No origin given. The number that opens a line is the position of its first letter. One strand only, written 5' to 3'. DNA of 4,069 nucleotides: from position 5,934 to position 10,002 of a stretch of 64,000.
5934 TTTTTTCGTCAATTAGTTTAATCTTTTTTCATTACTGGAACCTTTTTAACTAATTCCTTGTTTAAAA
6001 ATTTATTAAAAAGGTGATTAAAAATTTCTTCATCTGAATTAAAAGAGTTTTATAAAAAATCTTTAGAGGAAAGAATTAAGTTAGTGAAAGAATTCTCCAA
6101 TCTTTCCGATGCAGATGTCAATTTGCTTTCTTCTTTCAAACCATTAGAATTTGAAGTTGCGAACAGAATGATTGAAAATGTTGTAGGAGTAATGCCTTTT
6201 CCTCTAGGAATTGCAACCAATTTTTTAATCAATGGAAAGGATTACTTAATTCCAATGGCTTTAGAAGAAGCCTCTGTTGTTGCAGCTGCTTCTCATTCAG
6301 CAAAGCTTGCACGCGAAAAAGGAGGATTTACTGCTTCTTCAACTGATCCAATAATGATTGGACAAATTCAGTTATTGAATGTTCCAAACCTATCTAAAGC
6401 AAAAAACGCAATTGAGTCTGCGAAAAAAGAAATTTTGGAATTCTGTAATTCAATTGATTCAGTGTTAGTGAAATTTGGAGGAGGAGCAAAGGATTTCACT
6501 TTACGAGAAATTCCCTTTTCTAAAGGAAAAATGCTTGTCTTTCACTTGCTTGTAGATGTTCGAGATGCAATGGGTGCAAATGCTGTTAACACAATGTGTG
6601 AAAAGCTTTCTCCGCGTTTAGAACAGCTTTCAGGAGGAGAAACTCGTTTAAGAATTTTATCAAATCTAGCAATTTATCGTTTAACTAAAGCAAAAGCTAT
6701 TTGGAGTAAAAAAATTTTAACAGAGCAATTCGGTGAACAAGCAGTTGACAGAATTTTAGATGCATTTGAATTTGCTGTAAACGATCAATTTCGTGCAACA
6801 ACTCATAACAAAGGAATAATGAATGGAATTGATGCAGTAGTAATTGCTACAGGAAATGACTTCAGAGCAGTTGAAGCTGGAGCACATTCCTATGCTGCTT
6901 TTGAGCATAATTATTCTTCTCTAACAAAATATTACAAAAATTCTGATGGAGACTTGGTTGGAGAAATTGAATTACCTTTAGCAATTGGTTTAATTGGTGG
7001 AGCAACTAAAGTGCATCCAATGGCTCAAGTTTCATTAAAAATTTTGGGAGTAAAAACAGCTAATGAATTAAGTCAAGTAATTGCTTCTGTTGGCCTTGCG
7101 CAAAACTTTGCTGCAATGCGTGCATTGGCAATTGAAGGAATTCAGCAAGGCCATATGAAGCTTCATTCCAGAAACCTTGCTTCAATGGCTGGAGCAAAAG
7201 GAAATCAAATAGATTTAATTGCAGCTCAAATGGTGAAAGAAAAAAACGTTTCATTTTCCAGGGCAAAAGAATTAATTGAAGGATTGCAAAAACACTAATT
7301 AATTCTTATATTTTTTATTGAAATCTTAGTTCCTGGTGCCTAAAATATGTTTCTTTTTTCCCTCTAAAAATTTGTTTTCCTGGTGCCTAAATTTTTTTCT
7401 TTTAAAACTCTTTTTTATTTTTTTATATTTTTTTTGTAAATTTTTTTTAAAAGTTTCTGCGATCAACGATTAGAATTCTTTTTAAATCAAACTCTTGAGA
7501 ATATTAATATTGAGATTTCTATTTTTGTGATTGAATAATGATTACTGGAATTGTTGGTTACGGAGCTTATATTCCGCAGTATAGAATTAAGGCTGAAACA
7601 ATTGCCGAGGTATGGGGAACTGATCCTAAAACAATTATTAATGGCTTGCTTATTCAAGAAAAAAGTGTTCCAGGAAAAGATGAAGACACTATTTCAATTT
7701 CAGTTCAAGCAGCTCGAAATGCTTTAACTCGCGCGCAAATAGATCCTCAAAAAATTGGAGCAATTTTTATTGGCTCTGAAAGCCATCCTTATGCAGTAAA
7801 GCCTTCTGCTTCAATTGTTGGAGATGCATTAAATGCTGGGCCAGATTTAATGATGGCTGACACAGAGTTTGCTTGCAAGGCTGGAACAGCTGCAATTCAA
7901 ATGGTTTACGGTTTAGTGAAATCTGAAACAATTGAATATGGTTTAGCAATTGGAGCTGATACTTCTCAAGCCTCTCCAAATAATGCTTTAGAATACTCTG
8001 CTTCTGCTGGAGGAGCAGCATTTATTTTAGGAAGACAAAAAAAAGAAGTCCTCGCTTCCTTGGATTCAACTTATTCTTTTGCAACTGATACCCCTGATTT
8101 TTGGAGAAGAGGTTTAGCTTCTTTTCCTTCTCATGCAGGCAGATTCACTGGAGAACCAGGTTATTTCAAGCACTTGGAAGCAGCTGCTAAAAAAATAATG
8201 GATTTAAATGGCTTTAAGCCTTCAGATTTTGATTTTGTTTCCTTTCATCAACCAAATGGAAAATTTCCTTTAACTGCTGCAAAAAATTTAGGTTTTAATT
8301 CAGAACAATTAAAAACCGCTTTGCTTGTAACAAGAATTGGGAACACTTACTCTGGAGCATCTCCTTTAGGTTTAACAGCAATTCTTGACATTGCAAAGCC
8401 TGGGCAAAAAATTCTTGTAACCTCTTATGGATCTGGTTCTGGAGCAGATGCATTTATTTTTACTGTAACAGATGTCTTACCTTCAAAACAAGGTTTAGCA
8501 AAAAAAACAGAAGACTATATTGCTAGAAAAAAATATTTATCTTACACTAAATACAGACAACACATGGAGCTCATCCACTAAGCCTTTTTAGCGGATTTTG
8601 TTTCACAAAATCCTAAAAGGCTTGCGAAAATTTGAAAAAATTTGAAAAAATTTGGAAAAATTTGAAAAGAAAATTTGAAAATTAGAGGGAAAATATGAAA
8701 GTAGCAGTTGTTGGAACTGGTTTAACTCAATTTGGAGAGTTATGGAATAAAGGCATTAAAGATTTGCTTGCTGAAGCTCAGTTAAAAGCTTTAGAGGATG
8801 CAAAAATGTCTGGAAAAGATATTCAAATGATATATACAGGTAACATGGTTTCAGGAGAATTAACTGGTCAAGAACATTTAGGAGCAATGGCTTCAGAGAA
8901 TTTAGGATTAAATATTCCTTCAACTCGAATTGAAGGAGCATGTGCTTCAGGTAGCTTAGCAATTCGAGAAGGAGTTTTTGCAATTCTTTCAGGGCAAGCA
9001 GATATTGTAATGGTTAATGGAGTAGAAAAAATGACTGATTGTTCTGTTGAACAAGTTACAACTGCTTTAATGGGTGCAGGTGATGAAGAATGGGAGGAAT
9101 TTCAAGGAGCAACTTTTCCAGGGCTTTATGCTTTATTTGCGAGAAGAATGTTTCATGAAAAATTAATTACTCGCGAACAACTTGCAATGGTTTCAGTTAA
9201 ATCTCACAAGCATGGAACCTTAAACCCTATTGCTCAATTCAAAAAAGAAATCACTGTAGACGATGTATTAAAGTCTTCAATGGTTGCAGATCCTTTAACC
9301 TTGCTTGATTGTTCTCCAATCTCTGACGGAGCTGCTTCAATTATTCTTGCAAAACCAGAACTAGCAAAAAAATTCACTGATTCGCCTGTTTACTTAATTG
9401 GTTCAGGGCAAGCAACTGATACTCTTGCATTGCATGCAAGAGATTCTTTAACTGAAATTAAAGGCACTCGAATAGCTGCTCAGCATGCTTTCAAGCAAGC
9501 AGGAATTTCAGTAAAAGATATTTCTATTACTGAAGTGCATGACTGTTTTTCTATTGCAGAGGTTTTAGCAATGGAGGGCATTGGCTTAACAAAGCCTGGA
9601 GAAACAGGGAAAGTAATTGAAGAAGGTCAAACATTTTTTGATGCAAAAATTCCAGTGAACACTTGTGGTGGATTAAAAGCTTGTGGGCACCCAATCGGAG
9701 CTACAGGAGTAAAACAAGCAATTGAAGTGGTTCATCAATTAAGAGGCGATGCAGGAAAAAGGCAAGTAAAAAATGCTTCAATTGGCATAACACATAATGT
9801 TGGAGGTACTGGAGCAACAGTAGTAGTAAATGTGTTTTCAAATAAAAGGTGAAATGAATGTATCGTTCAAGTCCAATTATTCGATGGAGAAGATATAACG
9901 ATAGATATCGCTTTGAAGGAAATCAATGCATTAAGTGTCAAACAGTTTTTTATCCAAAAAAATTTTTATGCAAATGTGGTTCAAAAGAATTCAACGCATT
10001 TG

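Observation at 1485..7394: Near-identical 63-bp element upstream of two separate isoprenoid-biosynthesis operons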

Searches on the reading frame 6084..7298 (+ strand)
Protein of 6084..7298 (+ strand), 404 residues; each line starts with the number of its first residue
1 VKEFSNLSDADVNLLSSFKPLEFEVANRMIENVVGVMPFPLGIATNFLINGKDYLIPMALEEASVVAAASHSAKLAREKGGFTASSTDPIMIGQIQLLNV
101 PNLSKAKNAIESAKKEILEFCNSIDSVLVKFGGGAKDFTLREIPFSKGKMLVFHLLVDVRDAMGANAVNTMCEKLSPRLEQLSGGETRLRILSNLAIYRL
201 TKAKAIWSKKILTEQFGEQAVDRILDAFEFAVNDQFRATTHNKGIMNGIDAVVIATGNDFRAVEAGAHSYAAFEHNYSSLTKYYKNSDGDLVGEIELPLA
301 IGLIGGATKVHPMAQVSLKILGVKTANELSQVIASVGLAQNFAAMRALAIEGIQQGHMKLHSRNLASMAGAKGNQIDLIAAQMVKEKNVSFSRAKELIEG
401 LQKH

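Call 8: search_protein_families(library=pfam, proteins=[window:6084-7298:+])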
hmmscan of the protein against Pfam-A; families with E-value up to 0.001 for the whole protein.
window:6084-7298:+ (404 aa): 1 family
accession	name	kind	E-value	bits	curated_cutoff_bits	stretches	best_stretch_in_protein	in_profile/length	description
PF00368.23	HMG-CoA_red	-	4.4e-110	368.6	27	1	6-361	11-367/368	Hydroxymethylglutaryl-coenzyme A reductase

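Call 29: search_protein_families(library=ncbifam, proteins=[window:6084-7298:+], max_evalue=0.01)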
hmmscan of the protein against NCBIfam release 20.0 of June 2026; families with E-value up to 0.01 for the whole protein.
window:6084-7298:+ (404 aa): 3 families
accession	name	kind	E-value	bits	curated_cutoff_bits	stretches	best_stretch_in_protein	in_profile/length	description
TIGR00532.1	HMG_CoA_R_NAD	equivalog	1.4e-131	439.4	259.95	1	2-361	40-394/395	hydroxymethylglutaryl-CoA reductase, degradative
TIGR00533.1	HMG_CoA_R_NADP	equivalog_domain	2.2e-20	73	441.8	2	25-177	58-208/402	hydroxymethylglutaryl-CoA reductase (NADPH)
TIGR00920.1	2A060605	subfamily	4.5e-15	54.9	778.35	2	25-174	520-664/887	hydroxymethylglutaryl-CoA reductase (NADPH)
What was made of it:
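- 6084..7298 (+): Class II HMG-CoA reductase, immediately upstream of copy B. calls 8, 29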

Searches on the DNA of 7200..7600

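Call 35: search_rna_families(source=window, start=7200, end=7600, threshold=evalue, max_evalue=10)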
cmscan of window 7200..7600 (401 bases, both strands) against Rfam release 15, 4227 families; matches with E-value up to 10: 0.
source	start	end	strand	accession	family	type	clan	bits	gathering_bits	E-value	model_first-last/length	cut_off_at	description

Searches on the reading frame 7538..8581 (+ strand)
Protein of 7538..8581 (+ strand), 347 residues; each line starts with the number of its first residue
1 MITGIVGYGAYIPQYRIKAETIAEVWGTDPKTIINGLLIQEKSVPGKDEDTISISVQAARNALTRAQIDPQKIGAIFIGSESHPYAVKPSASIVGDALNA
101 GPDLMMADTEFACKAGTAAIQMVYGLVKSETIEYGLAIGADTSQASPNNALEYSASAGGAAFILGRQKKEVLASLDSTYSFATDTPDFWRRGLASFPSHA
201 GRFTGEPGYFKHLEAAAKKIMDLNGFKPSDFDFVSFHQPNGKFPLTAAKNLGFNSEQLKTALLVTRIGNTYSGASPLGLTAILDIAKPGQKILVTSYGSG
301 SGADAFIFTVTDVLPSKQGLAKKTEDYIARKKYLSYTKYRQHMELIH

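Call 8: search_protein_families(library=pfam, proteins=[window:7538-8581:+])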
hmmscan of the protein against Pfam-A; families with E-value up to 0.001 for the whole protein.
window:7538-8581:+ (347 aa): 3 families
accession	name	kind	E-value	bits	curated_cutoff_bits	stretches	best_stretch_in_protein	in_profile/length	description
PF08541.16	ACP_syn_III_C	-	1.5e-10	41.5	26.6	1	223-308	3-88/90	3-Oxoacyl-[acyl-carrier-protein (ACP)] synthase III C terminal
PF08540.16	HMG_CoA_synt_C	-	0.00045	20.4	25.1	0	257-345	144-240/280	Hydroxymethylglutaryl-coenzyme A synthase C terminal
PF08545.16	ACP_syn_III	-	0.00053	20.3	24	0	108-171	2-68/80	3-Oxoacyl-[acyl-carrier-protein (ACP)] synthase III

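Call 15: find_homologous_proteins(query=window:7538-8581:+, max_evalue=1e-30)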
Query window:7538-8581:+ (347 aa): 8000 proteins with E <= 1e-30 among 8000 candidates; the best 120 are listed.
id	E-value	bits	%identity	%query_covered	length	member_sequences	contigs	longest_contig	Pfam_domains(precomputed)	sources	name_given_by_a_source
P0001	1.5e-226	769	100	100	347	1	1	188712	PF08541.17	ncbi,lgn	-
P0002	2.2e-157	541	70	100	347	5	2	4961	PF08541.17,PF01154.23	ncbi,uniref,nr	ncbi:MAG TPA: hydroxymethylglutaryl-CoA synthase [Candidatus Diapherotrites archaeon]|uniref:Hydroxy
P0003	3.4e-155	534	68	100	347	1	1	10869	PF08541.17,PF08540.17,PF01154.23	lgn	-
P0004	7.5e-155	533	69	99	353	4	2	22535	PF08541.17,PF01154.23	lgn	-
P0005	8.3e-153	526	69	99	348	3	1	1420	PF08541.17,PF01154.23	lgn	-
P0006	1.1e-151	523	67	99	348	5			PF08541.17,PF01154.23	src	-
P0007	1.9e-151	522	68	99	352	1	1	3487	PF08541.17,PF01154.23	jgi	jgi:hydroxymethylglutaryl-CoA synthase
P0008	6.9e-151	520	66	100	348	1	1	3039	PF08541.17,PF08540.17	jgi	jgi:hydroxymethylglutaryl-CoA synthase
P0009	1.4e-149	516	67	99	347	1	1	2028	PF08541.17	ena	-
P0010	3.5e-149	514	66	100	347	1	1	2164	PF08541.17,PF01154.23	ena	-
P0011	1.4e-147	509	65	100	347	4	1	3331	PF00108.30,PF08541.17,PF01154.23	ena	-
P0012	1.6e-147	509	65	99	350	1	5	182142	PF08541.17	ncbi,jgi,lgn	jgi:hydroxymethylglutaryl-CoA synthase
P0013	1.8e-144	499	64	99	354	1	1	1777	PF08541.17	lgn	-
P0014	3.5e-143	495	65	100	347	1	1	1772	PF00108.30,PF08541.17,PF08540.17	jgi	-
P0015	4.8e-143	494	66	98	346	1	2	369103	PF08541.17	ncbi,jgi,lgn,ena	-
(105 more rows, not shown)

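Call 16: find_encoding_contigs(protein=P0001, flank=10000, max_places=4)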
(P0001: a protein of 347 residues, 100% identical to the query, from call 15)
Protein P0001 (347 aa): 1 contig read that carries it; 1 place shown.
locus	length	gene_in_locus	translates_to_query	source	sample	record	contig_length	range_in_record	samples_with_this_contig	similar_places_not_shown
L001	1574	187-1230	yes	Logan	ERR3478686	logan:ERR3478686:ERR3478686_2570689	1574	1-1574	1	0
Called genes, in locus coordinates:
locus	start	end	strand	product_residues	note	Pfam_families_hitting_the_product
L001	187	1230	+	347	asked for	PF08541:ACP_syn_III_C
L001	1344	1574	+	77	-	?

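Call 17: find_encoding_contigs(protein=P0002, flank=10000, max_places=4)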
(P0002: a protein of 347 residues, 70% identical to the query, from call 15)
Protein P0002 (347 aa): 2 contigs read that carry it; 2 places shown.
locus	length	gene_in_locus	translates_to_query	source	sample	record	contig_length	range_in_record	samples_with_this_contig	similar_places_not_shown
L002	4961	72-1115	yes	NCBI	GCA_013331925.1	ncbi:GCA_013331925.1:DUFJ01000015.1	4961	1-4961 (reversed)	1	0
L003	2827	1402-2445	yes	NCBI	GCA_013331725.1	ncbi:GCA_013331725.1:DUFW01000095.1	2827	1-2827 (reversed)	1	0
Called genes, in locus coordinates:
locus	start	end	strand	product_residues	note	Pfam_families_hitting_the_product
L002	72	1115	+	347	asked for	PF01154:HMG_CoA_synt_N (weak), PF08541:ACP_syn_III_C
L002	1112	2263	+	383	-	PF00108:Thiolase_N, PF00109:ketoacyl-synt (weak), PF22691:Thiolase_C_1, PF02803:Thiolase_C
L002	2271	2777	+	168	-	-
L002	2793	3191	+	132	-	PF12172:zf-ChsH2, PF01796:OB_ChsH2_C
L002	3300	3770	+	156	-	-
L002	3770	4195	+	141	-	PF08544:GHMP_kinases_C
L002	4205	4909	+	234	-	PF22700:MVD-like_N, PF18376:MDD_C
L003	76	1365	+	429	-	PF00368:HMG-CoA_red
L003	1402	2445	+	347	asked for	PF01154:HMG_CoA_synt_N (weak), PF08541:ACP_syn_III_C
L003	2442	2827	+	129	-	PF00108:Thiolase_N, PF00109:ketoacyl-synt (weak)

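Call 18: find_encoding_contigs(protein=P0004, flank=10000, max_places=4)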
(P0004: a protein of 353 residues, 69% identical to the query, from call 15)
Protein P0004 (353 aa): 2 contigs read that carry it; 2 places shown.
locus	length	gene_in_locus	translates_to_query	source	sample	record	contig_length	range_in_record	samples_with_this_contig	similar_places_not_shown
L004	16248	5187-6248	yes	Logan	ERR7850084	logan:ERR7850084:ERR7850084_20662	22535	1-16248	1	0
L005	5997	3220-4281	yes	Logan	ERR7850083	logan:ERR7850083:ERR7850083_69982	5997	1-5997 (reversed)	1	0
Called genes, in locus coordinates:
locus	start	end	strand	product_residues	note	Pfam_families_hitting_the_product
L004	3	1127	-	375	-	?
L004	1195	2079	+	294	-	PF01930:Cas_Cas4 (faint), PF12705:PDDEXK_1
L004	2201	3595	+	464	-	PF14691:Fer4_20, PF01946:Thi4 (faint), PF00070:Pyr_redox (faint), PF00890:FAD_binding_2 (faint), PF01262:AlaDh_PNT_C (faint), PF01266:DAO (faint), PF07992:Pyr_redox_2, PF13450:NAD_binding_8, +5 more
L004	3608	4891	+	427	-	PF00368:HMG-CoA_red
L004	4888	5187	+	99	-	-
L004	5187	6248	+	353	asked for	PF01154:HMG_CoA_synt_N (weak), PF08541:ACP_syn_III_C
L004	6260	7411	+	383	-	PF00108:Thiolase_N, PF00109:ketoacyl-synt (weak), PF22691:Thiolase_C_1, PF02803:Thiolase_C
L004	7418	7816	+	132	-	PF12172:zf-ChsH2, PF01796:OB_ChsH2_C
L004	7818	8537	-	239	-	-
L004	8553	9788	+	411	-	PF13489:Methyltransf_23 (weak), PF13847:Methyltransf_31, PF08242:Methyltransf_12 (weak)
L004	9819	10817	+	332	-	PF00288:GHMP_kinases_N, PF08544:GHMP_kinases_C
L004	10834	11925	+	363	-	PF22700:MVD-like_N, PF00288:GHMP_kinases_N (weak), PF18376:MDD_C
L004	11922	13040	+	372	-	PF00288:GHMP_kinases_N, PF08544:GHMP_kinases_C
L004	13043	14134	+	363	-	-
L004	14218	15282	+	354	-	PF01070:FMN_dh, PF01645:Glu_synthase (weak)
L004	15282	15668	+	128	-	-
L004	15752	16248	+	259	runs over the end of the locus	PF01978:TrmB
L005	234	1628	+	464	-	PF14691:Fer4_20, PF01946:Thi4 (faint), PF00070:Pyr_redox (faint), PF00890:FAD_binding_2 (faint), PF01262:AlaDh_PNT_C (faint), PF01266:DAO (faint), PF07992:Pyr_redox_2, PF13450:NAD_binding_8, +5 more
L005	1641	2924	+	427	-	PF00368:HMG-CoA_red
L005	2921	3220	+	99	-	-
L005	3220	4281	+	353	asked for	PF01154:HMG_CoA_synt_N (weak), PF08541:ACP_syn_III_C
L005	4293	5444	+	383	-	PF00108:Thiolase_N, PF00109:ketoacyl-synt (weak), PF22691:Thiolase_C_1, PF02803:Thiolase_C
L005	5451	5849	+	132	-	PF12172:zf-ChsH2, PF01796:OB_ChsH2_C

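Call 52: find_related_loci(query=window:7538-8581:+, collection=genome_contigs, flank=10000)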
Query window:7538-8581:+ (347 aa) in genome_contigs; peptide patterns used: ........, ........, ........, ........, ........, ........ (x = any residue, [..] = any of these).
600 stretches matched a pattern (row limit reached: there are more); 592 encode a relative of the query (tblastn E <= 1e-3); the best 80 are kept; 80 distinct loci.
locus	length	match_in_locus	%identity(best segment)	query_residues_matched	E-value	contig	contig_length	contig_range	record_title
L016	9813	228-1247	62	1-342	9e-144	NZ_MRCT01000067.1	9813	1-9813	Methanobrevibacter sp. 87.7 contig67, whole genome shotgun sequence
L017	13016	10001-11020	62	1-342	5e-143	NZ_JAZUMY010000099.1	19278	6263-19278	MAG: Methanobrevibacter sp. isolate T1900044890_TS20190356.MAGScoT_cleanbin_000036 SGB_3254_k141_375201, whole genome sh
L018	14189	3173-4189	62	2-342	1e-141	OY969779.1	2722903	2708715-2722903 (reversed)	MAG: uncultured Methanobacteriaceae archaeon isolate MFD04716.bin.c.1 genome assembly, chromosome: 1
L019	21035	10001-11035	60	1-347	4e-141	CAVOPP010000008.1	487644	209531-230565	MAG: uncultured Methanobacteriaceae archaeon isolate MFD00032.bin.1.135 genome assembly, contig: contig_49859, whole gen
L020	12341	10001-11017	61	1-341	1e-140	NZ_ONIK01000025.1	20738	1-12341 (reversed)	Uncultured Methanobrevibacter sp. isolate RUG338, whole genome shotgun sequence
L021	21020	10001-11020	61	1-342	1e-140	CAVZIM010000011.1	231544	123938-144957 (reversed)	MAG: uncultured Methanobacteriaceae archaeon isolate MFD01716.bin.1.165 genome assembly, contig: contig_9662, whole geno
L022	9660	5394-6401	63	2-339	1e-140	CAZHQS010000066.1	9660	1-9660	MAG TPA_asm: Candidatus Hydrothermarchaeota archaeon isolate SRP216583_co1_155 genome assembly, contig: NODE_6954_length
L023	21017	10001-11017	62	2-342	3e-140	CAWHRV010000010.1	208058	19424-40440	MAG: uncultured Methanobacteriaceae archaeon isolate MFD05674.bin.1.100 genome assembly, contig: contig_66585, whole gen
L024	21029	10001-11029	61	2-346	3e-140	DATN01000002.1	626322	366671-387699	MAG TPA_asm: Methanobacteriaceae archaeon UBA587 UBA587_contig_33, whole genome shotgun sequence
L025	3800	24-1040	61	2-342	5e-144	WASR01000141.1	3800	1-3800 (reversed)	MAG: Methanobacterium sp. isolate SA7853_bin4 NODE_863_length_3800_cov_3.868892, whole genome shotgun sequence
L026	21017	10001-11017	61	2-342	9e-139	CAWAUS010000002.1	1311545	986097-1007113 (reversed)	MAG: uncultured Methanobacteriaceae archaeon isolate MFD03899.bin.1.103 genome assembly, contig: contig_2231, whole geno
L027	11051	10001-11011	61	1-339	7e-139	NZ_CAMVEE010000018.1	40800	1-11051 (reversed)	MAG: uncultured Methanobrevibacter sp. isolate SRR8387718_bin.72_metaWRAP_v1.3_MAG ERZ14209544.1421, whole genome shotgu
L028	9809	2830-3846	61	2-342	5e-139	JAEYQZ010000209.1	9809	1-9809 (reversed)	MAG: Methanobacteriota archaeon isolate OH_CBB_41 k127_1615165, whole genome shotgun sequence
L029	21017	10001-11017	61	2-342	5e-139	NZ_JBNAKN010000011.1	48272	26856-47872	MAG: Methanobacterium sp. isolate MBAC-AD2 2412700011, whole genome shotgun sequence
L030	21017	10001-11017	60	2-342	5e-138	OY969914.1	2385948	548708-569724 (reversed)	MAG: uncultured Methanobacteriaceae archaeon isolate MFD02416.bin.1.248 genome assembly, chromosome: 1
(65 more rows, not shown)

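Call 54: find_encoding_contigs(protein=P0003, flank=10000, max_places=2)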
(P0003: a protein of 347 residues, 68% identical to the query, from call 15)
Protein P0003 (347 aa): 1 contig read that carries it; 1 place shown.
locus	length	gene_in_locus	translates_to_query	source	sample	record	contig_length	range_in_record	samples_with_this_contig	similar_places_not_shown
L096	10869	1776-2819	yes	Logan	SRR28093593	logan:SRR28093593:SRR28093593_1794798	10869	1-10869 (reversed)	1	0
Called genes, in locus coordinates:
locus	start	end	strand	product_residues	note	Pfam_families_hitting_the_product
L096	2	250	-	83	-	?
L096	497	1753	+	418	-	PF00368:HMG-CoA_red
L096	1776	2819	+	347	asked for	PF01154:HMG_CoA_synt_N (weak), PF08540:HMG_CoA_synt_C (faint), PF08541:ACP_syn_III_C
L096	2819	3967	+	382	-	PF00108:Thiolase_N, PF00109:ketoacyl-synt (weak), PF22691:Thiolase_C_1, PF02803:Thiolase_C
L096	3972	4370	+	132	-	PF01796:OB_ChsH2_C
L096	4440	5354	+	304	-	PF00288:GHMP_kinases_N, PF08544:GHMP_kinases_C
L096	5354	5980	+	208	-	PF00300:His_Phos_1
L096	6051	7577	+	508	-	-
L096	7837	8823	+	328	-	PF01070:FMN_dh, PF01645:Glu_synthase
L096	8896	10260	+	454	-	PF01554:MatE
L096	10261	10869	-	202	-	?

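Call 55: find_encoding_contigs(protein=P0012, flank=10000, max_places=2)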
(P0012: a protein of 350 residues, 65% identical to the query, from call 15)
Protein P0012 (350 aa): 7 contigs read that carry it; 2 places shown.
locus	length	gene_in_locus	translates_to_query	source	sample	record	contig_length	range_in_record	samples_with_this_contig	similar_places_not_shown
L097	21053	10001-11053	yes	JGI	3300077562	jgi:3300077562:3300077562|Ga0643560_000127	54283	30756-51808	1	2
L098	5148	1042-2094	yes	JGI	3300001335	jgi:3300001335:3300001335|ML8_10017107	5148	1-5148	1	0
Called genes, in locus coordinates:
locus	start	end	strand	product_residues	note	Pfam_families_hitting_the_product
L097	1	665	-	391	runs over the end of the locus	-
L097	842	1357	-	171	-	-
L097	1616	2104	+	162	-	PF00210:Ferritin, PF02915:Rubrerythrin (weak)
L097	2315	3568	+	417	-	PF01966:HD (faint)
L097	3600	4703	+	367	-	PF00288:GHMP_kinases_N, PF08544:GHMP_kinases_C (weak)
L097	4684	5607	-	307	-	PF00288:GHMP_kinases_N, PF08544:GHMP_kinases_C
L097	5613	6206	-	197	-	PF01928:CYTH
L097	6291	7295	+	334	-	PF01966:HD (weak)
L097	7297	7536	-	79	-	-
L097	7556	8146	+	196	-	PF01385:OrfB_IS605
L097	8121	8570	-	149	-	-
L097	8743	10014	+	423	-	PF00368:HMG-CoA_red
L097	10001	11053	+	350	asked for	PF08541:ACP_syn_III_C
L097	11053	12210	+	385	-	PF00108:Thiolase_N, PF00109:ketoacyl-synt (weak), PF22691:Thiolase_C_1, PF02803:Thiolase_C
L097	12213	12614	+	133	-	PF01796:OB_ChsH2_C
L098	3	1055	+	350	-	?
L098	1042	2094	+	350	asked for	PF08541:ACP_syn_III_C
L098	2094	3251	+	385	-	PF00108:Thiolase_N, PF00109:ketoacyl-synt (weak), PF22691:Thiolase_C_1, PF02803:Thiolase_C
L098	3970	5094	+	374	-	-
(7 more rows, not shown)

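Call 66: list_cluster_members(proteins=[P0001, P0121, P0122])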
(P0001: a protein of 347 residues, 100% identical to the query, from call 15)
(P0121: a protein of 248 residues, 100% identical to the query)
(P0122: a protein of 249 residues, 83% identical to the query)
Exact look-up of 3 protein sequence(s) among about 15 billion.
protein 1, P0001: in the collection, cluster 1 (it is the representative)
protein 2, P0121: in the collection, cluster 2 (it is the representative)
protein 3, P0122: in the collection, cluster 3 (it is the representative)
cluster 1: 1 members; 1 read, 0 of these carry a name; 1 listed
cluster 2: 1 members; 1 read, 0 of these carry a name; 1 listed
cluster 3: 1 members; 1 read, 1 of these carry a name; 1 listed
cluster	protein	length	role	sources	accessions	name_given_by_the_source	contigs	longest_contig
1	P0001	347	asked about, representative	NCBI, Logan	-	-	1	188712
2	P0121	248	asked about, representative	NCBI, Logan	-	-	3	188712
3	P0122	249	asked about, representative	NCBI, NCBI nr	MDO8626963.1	MAG: helix-turn-helix domain-containing protein [Candidatus Diapherotrites archaeon] | helix-turn-helix domain-containing protein [Candidatus Diapherotrites archaeon]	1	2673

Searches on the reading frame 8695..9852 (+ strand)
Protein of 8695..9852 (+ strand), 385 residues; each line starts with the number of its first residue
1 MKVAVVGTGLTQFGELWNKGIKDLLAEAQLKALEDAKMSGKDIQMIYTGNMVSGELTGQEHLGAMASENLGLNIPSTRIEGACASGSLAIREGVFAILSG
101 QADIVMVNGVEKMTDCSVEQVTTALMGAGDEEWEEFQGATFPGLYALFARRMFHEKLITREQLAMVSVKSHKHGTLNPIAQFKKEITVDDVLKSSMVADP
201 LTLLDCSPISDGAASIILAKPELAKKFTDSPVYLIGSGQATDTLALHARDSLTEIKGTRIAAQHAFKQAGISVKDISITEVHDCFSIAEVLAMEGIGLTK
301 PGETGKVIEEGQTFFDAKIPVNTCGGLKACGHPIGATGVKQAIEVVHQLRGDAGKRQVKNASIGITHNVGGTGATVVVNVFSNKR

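Call 8: search_protein_families(library=pfam, proteins=[window:8695-9852:+])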
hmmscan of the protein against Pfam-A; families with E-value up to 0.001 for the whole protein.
window:8695-9852:+ (385 aa): 4 families
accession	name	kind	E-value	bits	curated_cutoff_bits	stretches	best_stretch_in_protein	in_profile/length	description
PF22691.2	Thiolase_C_1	-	2.8e-44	150.8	28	1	238-382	1-143/144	Thiolase C-terminal domain-like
PF00108.29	Thiolase_N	-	2e-31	109.8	26.4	1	3-220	1-258/260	Thiolase, N-terminal domain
PF02803.24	Thiolase_C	-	2e-12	47.3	27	1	259-376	25-119/123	Thiolase, C-terminal domain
PF00109.32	ketoacyl-synt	-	3.4e-06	27.3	20.8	1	58-115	149-206/252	Beta-ketoacyl synthase, N-terminal domain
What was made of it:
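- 7538..10256 (+): Downstream unit of copy B: HMG-CoA synthase (7538-8581), thiolase (8695-9852) and the DUF35/OB-fold protein (9858-10256). call 8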
